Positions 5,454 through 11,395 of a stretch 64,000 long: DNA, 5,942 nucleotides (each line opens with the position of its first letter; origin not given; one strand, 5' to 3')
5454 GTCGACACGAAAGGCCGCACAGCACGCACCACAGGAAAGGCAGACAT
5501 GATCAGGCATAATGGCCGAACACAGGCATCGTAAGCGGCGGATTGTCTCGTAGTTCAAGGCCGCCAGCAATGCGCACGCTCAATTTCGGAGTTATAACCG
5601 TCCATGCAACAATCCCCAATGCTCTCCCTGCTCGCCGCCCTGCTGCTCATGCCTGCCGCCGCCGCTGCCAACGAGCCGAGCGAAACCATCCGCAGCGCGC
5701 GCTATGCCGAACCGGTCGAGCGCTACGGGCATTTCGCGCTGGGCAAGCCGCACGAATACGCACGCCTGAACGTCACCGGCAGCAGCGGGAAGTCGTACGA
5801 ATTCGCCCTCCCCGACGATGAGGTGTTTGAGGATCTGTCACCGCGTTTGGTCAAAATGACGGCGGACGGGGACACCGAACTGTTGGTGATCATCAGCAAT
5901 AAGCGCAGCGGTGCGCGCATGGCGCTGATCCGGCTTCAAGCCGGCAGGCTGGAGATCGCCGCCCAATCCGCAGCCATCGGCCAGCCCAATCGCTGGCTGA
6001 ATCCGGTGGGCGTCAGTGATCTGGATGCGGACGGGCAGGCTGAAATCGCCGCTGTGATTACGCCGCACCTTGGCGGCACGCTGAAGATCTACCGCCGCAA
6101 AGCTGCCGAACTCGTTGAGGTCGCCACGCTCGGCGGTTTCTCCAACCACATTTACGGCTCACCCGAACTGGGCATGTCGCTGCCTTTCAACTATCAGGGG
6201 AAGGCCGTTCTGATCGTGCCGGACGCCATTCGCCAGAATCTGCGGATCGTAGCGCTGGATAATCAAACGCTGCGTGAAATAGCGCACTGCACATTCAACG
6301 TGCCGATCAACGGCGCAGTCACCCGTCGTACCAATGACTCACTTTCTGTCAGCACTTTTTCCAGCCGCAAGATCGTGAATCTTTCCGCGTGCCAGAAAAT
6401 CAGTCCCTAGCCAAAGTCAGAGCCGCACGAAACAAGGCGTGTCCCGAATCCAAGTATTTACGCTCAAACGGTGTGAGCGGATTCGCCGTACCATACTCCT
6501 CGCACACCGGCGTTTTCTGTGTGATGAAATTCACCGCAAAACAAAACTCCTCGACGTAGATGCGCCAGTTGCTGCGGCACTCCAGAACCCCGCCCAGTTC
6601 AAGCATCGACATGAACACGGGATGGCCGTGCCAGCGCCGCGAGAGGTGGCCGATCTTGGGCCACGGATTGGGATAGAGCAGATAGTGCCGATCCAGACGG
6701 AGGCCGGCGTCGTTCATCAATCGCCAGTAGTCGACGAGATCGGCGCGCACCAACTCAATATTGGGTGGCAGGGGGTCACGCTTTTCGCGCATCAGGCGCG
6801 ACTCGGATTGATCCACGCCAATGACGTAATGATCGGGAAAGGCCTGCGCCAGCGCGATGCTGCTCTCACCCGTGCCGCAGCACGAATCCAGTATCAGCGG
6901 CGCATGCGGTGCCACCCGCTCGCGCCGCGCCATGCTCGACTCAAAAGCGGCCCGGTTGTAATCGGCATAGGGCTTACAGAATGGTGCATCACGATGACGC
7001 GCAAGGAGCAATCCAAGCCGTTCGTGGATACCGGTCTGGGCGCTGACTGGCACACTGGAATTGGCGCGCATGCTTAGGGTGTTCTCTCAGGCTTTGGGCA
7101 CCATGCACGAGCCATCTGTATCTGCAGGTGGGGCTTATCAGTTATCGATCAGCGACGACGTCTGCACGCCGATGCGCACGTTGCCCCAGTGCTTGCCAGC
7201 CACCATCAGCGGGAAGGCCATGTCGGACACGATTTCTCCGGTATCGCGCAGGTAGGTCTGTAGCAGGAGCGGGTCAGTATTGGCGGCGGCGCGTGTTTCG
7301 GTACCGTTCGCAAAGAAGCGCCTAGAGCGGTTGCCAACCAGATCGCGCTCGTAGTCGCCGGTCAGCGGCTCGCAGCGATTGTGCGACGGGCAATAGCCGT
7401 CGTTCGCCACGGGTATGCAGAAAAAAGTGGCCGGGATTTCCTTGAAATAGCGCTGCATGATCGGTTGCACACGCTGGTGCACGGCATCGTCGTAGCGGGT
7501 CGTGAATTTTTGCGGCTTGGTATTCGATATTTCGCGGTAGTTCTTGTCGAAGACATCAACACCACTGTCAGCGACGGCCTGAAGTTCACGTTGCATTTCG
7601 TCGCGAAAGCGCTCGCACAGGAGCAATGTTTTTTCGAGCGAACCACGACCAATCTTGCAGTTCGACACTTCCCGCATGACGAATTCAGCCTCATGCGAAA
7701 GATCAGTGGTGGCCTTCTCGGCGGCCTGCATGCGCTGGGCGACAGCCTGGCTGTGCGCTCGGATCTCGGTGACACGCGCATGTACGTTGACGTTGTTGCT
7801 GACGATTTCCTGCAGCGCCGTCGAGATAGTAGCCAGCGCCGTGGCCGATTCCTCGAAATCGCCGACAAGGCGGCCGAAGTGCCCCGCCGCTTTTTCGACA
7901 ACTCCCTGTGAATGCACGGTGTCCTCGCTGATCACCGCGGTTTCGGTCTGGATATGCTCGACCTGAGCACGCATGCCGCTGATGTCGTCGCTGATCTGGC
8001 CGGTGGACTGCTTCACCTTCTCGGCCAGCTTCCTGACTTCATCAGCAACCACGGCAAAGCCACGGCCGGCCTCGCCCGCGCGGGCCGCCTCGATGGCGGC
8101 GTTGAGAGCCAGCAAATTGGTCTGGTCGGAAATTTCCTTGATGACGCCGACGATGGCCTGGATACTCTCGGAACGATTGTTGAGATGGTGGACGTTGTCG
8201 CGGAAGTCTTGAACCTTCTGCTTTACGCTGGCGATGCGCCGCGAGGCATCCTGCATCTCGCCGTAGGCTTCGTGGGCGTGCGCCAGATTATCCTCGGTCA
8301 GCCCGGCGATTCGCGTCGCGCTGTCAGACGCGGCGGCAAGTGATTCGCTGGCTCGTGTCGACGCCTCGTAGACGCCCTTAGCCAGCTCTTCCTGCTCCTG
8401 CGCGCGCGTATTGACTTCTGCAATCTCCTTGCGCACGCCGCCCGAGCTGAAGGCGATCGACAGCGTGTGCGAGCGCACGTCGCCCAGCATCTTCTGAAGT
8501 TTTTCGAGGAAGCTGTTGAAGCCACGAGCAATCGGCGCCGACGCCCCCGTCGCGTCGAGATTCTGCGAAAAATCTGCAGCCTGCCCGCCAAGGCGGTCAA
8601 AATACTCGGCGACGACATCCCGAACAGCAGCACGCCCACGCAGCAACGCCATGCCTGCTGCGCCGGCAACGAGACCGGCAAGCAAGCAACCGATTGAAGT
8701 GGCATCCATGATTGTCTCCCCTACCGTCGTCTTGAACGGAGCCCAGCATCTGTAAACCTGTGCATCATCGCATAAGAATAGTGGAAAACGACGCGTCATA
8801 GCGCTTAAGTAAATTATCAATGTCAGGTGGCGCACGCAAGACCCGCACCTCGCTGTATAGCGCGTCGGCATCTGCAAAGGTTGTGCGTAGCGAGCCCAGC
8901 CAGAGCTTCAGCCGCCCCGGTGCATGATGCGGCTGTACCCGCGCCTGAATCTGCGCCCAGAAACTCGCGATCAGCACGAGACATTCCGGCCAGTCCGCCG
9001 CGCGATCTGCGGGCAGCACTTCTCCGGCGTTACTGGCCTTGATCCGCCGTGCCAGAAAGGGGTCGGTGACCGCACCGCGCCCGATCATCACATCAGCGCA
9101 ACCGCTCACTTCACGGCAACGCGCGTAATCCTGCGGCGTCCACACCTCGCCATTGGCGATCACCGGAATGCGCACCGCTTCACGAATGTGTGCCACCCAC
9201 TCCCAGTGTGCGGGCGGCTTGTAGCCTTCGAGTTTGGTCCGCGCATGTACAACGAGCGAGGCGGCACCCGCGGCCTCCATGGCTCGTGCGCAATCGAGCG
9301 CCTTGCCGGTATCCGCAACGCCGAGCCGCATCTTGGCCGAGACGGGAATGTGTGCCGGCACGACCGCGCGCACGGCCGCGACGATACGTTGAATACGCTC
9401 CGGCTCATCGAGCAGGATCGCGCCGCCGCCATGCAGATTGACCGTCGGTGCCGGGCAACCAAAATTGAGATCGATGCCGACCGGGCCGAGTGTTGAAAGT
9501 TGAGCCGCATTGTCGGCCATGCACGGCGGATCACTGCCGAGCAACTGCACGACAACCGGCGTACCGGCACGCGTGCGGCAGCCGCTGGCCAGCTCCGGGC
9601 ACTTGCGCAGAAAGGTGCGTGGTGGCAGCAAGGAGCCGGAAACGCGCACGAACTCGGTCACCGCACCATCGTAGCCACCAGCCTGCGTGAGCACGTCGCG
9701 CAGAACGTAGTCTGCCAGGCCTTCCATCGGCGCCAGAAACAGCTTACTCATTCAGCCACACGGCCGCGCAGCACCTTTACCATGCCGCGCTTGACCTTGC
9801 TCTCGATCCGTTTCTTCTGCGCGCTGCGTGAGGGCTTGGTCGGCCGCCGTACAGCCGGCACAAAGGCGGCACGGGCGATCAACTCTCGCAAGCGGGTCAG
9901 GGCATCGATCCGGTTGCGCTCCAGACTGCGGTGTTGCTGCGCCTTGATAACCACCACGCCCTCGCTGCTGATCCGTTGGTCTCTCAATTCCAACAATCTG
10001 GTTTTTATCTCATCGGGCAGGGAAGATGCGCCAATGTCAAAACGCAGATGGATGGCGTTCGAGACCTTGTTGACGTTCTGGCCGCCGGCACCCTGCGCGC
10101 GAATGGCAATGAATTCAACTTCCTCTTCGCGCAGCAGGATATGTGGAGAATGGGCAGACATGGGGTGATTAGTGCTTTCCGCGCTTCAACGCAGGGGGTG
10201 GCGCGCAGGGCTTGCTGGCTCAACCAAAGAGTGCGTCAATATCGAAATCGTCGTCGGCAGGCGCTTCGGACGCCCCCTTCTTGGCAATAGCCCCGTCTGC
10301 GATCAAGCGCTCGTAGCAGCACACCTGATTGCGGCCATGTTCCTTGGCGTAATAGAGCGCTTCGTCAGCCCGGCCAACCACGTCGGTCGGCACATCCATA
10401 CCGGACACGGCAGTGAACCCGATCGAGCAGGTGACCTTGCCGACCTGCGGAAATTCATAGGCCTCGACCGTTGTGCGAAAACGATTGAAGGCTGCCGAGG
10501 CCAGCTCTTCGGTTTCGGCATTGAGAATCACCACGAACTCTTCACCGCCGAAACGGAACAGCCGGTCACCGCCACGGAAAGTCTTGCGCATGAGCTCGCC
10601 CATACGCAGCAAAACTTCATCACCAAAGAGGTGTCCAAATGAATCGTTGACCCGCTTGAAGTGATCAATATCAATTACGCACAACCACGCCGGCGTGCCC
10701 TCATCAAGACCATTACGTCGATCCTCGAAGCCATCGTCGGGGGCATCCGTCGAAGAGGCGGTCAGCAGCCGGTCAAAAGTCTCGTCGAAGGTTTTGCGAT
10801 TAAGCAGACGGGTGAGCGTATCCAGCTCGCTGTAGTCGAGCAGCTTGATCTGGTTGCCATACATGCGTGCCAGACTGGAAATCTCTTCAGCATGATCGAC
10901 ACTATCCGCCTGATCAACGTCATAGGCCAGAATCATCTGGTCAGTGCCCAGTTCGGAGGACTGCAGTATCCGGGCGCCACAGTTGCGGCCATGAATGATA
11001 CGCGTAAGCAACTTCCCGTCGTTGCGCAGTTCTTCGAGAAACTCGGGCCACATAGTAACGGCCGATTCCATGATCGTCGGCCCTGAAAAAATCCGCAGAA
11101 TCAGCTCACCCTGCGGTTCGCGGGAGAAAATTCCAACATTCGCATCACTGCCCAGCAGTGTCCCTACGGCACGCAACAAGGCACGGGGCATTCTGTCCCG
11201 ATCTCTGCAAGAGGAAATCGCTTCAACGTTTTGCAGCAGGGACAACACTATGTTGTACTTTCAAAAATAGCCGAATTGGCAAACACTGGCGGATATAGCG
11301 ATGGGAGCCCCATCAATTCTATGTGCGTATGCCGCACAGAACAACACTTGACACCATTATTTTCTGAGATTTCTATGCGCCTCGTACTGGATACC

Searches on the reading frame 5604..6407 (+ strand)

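Call 60: search_protein_families(library=pfam, proteins=[window:5604-6407:+], max_evalue=0.00001)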
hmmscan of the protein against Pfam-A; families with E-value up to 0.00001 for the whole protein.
window:5604-6407:+ (268 aa): 0 families

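Call 63: search_protein_families(library=pfam, proteins=[window:5604-6407:+], max_evalue=1)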
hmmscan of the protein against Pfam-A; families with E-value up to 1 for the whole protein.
window:5604-6407:+ (268 aa): 2 families
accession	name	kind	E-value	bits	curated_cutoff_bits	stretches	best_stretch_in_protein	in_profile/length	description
PF13517.12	FG-GAP_3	-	0.00097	20.1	26.9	1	86-149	3-60/61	FG-GAP-like repeat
PF18421.7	Peptidase_M23_N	-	0.014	15.8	25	1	196-235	23-62/73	Peptidase family M23 N-terminal domain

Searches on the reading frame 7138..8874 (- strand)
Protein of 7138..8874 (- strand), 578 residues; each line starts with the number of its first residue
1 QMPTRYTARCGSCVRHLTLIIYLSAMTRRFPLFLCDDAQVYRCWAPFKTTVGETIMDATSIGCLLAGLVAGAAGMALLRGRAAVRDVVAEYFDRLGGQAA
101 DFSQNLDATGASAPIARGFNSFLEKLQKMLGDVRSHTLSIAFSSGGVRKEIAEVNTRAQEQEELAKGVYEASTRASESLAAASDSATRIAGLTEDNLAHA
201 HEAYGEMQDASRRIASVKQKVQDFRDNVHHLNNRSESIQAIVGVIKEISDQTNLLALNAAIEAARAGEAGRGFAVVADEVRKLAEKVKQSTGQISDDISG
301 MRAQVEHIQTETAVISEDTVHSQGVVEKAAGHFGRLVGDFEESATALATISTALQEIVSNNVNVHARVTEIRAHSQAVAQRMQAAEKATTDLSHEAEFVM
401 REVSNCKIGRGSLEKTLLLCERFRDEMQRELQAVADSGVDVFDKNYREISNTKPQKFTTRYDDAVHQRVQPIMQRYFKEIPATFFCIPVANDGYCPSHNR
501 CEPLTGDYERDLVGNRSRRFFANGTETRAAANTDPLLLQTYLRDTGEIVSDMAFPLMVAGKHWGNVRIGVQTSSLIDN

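Call 60: search_protein_families(library=pfam, proteins=[window:7138-8874:-], max_evalue=0.00001)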
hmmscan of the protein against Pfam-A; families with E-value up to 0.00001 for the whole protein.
window:7138-8874:- (578 aa): 1 family
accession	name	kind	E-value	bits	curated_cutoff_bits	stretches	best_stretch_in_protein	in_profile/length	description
PF00015.26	MCPsignal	-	1.4e-33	116.6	34.6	1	208-372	5-169/172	Methyl-accepting chemotaxis protein (MCP) signalling domain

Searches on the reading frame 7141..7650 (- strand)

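Call 63: search_protein_families(library=pfam, proteins=[window:7141-7650:-], max_evalue=1)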
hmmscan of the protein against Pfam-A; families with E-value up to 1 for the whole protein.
seq(170 aa): 3 families
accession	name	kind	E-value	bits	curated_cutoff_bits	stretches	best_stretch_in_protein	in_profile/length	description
PF17203.10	sCache_3_2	-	0.033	14.7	28.4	1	110-167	76-131/140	Single cache domain 3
PF01450.25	KARI_C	-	0.037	14.8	29.1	1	34-78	61-105/144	Ketol-acid reductoisomerase, C-terminal domain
PF18398.6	CLIP_SPH_mas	-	0.27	12.1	26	1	75-93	12-31/33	Clip-domain serine protease homolog masquerade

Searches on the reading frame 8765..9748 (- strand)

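Call 60: search_protein_families(library=pfam, proteins=[window:8765-9748:-], max_evalue=0.00001)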
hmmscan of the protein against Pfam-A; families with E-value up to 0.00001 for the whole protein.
window:8765-9748:- (327 aa): 1 family
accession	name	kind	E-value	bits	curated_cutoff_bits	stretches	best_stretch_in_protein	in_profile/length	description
PF01207.24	Dus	-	3.1e-65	220.8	20.4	1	5-251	2-242/311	Dihydrouridine synthase (Dus)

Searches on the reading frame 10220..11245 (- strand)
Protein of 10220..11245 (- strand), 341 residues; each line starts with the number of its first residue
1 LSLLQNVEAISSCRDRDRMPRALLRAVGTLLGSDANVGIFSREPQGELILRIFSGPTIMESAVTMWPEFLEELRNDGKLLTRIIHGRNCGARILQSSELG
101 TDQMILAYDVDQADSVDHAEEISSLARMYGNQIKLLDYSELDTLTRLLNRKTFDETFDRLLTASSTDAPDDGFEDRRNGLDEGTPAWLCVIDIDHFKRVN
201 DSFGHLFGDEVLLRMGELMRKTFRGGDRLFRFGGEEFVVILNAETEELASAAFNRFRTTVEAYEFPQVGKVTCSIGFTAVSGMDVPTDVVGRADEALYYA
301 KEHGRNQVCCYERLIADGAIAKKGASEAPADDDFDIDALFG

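Call 60: search_protein_families(library=pfam, proteins=[window:10220-11245:-], max_evalue=0.00001)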
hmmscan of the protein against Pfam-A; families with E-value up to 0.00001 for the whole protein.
window:10220-11245:- (341 aa): 1 family
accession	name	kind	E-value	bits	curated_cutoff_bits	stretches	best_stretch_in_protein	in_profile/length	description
PF00990.26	GGDEF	-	1.4e-33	116.4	23.8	1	141-307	3-161/161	Diguanylate cyclase, GGDEF domain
